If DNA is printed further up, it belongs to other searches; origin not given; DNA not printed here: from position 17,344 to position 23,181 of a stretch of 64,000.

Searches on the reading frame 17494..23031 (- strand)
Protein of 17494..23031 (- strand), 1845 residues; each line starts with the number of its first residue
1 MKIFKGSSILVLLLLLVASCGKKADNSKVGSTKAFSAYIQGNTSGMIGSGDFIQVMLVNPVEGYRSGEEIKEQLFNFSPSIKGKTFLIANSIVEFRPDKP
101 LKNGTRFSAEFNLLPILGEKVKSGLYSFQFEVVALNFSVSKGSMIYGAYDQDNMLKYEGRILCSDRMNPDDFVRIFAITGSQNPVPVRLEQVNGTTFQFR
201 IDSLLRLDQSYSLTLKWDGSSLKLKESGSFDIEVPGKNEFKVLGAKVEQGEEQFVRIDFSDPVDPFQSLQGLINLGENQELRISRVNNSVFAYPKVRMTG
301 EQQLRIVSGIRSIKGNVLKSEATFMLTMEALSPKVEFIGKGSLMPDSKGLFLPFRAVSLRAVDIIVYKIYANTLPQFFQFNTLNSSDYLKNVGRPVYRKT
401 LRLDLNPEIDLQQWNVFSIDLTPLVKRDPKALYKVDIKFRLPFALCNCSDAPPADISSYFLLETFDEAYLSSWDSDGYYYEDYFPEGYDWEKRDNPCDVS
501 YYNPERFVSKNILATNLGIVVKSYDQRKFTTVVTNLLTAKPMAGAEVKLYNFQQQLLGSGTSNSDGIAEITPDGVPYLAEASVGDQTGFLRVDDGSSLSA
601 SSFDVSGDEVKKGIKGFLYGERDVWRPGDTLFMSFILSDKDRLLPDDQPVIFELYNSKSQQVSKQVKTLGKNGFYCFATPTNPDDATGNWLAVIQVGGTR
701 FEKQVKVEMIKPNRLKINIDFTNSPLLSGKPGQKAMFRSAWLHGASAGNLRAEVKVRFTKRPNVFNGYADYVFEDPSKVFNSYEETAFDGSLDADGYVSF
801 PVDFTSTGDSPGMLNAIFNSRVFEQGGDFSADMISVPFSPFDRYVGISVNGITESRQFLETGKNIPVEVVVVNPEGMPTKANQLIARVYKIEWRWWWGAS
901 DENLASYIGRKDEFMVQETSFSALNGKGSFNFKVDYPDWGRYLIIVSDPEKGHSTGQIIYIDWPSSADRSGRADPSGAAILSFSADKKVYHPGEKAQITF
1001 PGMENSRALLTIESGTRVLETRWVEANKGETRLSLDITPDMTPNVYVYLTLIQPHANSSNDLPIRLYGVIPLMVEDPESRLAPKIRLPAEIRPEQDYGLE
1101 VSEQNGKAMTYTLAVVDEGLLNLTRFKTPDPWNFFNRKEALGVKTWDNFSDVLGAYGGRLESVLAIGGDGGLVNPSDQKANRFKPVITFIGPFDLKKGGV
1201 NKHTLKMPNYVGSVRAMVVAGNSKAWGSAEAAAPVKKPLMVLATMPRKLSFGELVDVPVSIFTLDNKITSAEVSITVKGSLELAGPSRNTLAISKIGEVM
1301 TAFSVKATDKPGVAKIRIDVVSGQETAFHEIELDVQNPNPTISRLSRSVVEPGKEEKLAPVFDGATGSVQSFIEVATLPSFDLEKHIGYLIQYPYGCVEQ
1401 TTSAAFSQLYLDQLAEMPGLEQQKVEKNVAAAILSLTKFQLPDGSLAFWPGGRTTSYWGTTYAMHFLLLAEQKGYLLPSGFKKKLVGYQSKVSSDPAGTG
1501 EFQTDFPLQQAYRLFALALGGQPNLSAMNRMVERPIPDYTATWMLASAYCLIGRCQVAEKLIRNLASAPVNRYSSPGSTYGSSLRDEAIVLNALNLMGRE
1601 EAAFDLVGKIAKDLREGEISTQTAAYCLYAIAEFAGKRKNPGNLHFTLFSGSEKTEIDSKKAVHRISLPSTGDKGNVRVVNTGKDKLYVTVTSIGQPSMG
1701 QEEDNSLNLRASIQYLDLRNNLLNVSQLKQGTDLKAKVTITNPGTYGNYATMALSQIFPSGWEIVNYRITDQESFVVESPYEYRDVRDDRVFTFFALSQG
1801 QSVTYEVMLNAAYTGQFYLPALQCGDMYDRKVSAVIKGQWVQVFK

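Call 6: search_protein_families(library=pfam, proteins=[window:17494-23031:-], max_evalue=0.00001)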
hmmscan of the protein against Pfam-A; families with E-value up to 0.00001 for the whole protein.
window:17494-23031:- (1845 aa): 7 families
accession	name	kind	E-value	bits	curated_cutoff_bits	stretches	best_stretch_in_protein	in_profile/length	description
PF07703.20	A2M_BRD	-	5.2e-23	82.4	22.7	1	981-1123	1-140/140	Alpha-2-macroglobulin bait region domain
PF17962.7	bMG6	-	2.1e-20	73.4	23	1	857-963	9-112/112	Bacterial macroglobulin domain 6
PF11974.14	bMG3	-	3.2e-19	69.2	34.9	1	514-609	1-102/103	Bacterial alpha-2-macroglobulin MG3 domain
PF01835.25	MG2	-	7.7e-15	55.5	32.8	1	615-707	1-96/96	MG2 domain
PF17973.7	bMG10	-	3.9e-11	43.7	26.2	1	1726-1829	19-129/131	Bacterial Alpha-2-macroglobulin MG10 domain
PF17972.7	bMG5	-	1.5e-09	38.7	26.5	1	714-827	2-114/127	Bacterial Alpha-2-macroglobulin MG5 domain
PF00207.28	A2M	-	5.6e-07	29.8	21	1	1195-1274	9-91/92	Alpha-2-macroglobulin family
